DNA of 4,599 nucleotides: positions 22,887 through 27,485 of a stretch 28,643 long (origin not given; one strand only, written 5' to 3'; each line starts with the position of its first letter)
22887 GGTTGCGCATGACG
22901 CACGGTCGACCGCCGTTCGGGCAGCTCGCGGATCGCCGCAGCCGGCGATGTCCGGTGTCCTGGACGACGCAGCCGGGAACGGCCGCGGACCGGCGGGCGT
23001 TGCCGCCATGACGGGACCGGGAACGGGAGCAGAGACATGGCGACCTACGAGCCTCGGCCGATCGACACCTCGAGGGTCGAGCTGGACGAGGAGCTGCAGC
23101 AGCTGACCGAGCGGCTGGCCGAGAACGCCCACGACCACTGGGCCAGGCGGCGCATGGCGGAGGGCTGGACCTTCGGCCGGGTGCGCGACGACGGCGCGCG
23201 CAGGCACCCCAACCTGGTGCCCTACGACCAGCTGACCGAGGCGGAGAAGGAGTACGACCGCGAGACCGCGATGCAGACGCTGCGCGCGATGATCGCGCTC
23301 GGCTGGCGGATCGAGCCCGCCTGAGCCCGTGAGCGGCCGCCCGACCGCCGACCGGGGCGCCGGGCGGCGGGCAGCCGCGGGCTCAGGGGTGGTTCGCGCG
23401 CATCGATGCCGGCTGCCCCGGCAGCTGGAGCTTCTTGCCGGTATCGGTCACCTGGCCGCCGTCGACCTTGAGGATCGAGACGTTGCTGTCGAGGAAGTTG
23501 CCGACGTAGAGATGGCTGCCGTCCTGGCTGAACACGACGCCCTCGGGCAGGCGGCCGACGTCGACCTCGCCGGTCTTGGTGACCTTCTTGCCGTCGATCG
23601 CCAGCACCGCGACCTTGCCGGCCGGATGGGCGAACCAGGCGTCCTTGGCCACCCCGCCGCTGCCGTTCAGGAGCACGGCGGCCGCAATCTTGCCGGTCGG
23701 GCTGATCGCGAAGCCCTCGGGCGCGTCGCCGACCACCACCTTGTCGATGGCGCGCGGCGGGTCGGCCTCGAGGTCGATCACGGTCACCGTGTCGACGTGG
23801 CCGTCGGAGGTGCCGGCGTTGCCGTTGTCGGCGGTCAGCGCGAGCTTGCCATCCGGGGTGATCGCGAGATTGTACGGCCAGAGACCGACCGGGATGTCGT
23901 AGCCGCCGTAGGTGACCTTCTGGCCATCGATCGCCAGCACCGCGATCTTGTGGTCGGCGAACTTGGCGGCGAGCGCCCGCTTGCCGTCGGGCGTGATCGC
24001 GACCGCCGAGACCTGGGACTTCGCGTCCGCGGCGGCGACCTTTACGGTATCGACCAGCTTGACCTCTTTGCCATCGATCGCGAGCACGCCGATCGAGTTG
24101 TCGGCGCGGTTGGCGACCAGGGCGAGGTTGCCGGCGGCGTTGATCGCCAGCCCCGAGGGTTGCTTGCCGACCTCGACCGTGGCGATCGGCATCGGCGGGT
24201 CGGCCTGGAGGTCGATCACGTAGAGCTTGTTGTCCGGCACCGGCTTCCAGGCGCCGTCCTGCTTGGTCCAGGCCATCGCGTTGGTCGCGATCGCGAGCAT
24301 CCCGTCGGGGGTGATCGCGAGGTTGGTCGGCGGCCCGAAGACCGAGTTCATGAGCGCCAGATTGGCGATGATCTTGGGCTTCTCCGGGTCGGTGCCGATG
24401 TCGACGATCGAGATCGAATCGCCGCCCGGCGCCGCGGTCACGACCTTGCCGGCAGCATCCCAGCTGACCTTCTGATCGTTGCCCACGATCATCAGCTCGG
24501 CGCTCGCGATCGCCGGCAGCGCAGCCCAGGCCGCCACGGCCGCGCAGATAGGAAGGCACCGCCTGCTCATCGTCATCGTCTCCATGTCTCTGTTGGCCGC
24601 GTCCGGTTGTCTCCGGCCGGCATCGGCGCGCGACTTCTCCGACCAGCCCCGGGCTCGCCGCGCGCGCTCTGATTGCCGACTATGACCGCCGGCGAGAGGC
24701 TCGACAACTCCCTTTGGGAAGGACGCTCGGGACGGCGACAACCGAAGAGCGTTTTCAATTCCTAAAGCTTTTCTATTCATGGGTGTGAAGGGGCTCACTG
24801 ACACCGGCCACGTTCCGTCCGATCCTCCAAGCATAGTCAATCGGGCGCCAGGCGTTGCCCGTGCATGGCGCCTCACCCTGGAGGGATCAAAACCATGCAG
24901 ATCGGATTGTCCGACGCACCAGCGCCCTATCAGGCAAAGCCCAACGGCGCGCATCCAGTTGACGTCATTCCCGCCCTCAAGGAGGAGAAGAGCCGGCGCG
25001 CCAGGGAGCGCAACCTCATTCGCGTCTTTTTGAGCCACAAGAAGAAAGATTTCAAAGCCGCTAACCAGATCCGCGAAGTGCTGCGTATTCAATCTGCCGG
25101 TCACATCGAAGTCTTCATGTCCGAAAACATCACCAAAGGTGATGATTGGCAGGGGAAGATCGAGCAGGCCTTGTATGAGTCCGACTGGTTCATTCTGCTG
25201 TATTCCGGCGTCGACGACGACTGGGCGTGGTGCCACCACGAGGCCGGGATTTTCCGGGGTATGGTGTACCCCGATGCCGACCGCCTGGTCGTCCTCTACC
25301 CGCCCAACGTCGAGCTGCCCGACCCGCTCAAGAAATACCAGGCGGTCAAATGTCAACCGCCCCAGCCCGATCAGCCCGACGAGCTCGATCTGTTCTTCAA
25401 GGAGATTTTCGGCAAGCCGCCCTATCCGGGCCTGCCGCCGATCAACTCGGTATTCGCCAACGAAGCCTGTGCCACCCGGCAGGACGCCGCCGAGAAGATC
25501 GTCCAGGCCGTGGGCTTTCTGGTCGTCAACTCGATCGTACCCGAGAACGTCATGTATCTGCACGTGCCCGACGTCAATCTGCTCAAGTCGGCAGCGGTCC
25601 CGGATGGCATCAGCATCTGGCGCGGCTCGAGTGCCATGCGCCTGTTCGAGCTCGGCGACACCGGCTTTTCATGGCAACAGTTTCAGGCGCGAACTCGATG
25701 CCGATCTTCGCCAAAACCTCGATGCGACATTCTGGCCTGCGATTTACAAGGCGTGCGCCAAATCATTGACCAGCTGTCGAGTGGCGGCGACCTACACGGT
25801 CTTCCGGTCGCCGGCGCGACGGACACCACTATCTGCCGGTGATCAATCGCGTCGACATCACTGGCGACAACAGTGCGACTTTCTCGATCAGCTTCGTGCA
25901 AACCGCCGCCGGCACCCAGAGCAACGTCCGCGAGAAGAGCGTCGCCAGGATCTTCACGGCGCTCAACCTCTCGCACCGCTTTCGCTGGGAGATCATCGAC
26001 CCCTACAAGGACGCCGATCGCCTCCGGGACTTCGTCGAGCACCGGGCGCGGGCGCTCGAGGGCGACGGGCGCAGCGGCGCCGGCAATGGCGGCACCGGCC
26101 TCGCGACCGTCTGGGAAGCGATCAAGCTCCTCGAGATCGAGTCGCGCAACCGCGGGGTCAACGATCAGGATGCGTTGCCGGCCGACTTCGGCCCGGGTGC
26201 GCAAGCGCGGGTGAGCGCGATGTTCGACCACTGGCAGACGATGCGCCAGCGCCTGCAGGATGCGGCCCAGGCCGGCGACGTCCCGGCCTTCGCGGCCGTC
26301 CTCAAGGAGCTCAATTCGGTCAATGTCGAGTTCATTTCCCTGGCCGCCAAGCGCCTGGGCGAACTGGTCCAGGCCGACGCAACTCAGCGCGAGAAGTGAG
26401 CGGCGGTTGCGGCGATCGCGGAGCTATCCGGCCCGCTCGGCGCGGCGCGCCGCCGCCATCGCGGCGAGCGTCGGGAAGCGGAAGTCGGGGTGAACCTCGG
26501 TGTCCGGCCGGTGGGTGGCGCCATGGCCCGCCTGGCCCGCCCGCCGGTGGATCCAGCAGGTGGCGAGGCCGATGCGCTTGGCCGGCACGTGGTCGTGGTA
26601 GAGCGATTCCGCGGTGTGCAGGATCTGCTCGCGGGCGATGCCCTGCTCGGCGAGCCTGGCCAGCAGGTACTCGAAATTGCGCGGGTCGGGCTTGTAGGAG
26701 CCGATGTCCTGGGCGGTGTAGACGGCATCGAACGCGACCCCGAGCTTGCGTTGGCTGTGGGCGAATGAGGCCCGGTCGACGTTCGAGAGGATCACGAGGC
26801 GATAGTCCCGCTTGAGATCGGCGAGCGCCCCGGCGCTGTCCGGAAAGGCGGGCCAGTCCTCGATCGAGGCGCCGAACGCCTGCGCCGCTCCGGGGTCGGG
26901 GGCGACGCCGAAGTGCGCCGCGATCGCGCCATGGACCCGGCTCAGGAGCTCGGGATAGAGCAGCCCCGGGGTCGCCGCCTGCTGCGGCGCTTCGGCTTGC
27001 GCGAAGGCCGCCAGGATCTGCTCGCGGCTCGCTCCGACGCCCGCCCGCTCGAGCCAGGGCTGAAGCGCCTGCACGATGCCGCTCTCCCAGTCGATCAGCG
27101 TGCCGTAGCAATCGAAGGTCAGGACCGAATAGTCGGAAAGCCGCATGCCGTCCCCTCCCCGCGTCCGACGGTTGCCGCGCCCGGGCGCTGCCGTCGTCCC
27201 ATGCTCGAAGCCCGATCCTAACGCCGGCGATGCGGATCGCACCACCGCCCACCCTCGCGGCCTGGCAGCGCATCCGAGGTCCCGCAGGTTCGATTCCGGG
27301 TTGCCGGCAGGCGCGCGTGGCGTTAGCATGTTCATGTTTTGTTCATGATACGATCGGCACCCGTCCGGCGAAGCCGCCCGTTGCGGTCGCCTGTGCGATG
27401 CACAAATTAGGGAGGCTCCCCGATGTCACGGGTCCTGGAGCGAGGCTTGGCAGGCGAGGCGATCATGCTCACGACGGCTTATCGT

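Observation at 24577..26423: Lower-GC islet encoding a TIR-domain protein plus an uncharacterised partner/C-terminal region: candidate novel NAD-linked defence module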

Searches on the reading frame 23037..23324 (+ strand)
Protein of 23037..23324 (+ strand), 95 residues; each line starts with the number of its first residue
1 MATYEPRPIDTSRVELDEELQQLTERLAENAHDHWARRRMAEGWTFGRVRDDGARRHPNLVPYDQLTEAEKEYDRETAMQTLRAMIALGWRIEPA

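Call 3: search_protein_families(library=pfam, proteins=[window:23037-23324:+], max_evalue=0.1)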
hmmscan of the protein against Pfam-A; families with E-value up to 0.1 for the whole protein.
window:23037-23324:+ (95 aa): 2 families
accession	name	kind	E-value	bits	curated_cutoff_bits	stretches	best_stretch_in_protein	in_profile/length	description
PF02026.21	RyR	-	1.8e-37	127.9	27.4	1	4-93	1-90/91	RyR domain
PF24792.1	DUF7701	-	0.07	13.8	27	0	53-76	58-81/91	Domain of unknown function (DUF7701)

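Call 81: search_protein_families(library=padloc, proteins=[window:23037-23321:+], max_evalue=1)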
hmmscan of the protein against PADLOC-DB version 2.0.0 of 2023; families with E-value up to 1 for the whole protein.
window:23037-23321:+ (95 aa): 0 families

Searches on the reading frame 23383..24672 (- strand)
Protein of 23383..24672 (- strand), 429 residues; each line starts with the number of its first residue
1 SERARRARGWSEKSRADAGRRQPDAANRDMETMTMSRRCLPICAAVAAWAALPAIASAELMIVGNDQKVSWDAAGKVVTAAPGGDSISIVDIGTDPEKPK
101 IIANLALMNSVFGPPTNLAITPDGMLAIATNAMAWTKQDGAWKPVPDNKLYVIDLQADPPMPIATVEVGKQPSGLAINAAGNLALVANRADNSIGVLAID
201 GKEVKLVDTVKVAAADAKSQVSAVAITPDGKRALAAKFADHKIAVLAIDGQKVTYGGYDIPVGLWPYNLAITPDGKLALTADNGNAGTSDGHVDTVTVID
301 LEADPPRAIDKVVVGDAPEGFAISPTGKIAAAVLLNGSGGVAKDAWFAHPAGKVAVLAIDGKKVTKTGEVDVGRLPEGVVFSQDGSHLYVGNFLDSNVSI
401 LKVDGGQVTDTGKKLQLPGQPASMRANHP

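Call 3: search_protein_families(library=pfam, proteins=[window:23383-24672:-], max_evalue=0.1)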
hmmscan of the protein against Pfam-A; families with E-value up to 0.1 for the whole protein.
window:23383-24672:- (429 aa): 7 families
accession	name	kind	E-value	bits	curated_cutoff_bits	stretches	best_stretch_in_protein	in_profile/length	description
PF10282.15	Lactonase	-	1.8e-15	57.5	21.7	3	204-281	230-308/344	Lactonase, 7-bladed beta-propeller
PF25174.1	Beta-prop_THOC3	-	3.1e-05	23.5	305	0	175-303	8-119/272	THOC3 beta-propeller domain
PF02239.22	Cytochrom_D1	-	6.4e-05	22.1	25.5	1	147-285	56-192/368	Cytochrome D1 heme domain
PF01436.27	NHL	-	0.0017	18.7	20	0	171-196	3-27/28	NHL repeat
PF23749.1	DUF7165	-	0.0023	17.2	26.7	0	295-333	86-124/442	Domain of unknown function (DUF7165)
PF16819.11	DUF5074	-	0.0056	16.2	27.2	1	152-268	121-231/353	Domain of unknown function (DUF5074)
PF22701.2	Mala_s_1-like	-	0.093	12.9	27.5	0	168-309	37-166/195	Mal s 1 allergenic protein-like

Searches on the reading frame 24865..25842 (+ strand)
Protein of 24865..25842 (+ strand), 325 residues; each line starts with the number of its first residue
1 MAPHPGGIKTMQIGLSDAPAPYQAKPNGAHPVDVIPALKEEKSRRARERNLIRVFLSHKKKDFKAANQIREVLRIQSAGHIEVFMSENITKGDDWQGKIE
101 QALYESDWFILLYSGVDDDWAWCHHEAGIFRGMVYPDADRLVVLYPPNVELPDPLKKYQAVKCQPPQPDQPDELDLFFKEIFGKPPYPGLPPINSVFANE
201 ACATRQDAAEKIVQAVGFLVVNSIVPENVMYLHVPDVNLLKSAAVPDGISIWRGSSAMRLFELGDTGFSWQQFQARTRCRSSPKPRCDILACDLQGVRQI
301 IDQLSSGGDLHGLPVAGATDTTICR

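Call 3: search_protein_families(library=pfam, proteins=[window:24865-25842:+], max_evalue=0.1)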
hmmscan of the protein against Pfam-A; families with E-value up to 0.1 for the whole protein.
window:24865-25842:+ (325 aa): 2 families
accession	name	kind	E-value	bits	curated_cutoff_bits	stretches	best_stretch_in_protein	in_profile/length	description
PF13676.11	TIR_2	-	1e-11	45.8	28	1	54-164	1-109/122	TIR domain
PF13271.11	DUF4062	-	0.018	15.7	24.7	1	53-114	1-61/82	Domain of unknown function (DUF4062)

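Call 4: search_protein_families(library=padloc, proteins=[window:24865-25842:+], max_evalue=1)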
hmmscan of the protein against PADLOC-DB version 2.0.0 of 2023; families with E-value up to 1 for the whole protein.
window:24865-25842:+ (325 aa): 5 families
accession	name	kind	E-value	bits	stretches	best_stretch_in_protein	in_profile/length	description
PDLC00419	ThsB1|ThsB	-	4.1e-05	21.4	1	42-133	18-111/165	TIR-like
PDLC00436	ThsB1|ThsB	-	0.0041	14.6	1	46-134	30-120/183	TIR-like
PDLC00423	ThsB1|ThsB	-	0.0079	13.9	1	49-130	33-117/190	TIR-like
PDLC03016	TIR-TM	-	0.048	11.5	1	53-130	2-80/293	-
PDLC02012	SAVED5--SAVED_TIR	-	0.057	10.5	1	52-103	14-62/404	-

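Call 22: find_encoding_contigs(protein=window:24895-25842:+, flank=3000, max_places=3)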
Protein window:24895-25842:+ (315 aa): no gene with exactly this product is on record in the collection.

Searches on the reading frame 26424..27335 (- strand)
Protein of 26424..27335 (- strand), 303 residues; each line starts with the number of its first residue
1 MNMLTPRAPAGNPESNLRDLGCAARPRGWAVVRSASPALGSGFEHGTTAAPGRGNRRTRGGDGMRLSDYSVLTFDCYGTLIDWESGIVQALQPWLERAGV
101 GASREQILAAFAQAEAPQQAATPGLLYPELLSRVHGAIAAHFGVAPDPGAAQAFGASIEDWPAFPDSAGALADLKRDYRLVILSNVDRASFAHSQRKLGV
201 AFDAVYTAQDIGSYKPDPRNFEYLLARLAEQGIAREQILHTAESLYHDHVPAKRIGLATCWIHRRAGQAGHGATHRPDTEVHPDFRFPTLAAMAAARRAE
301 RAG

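Call 3: search_protein_families(library=pfam, proteins=[window:26424-27335:-], max_evalue=0.1)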
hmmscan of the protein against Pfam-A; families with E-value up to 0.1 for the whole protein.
window:26424-27335:- (303 aa): 2 families
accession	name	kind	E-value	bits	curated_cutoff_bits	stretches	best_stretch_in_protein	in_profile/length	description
PF00702.32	Hydrolase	-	4.8e-13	50.4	26.4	1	71-237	3-173/191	haloacid dehalogenase-like hydrolase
PF13419.12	HAD_2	-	3.5e-09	37.5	23.8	1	163-261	80-177/178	Haloacid dehalogenase-like hydrolase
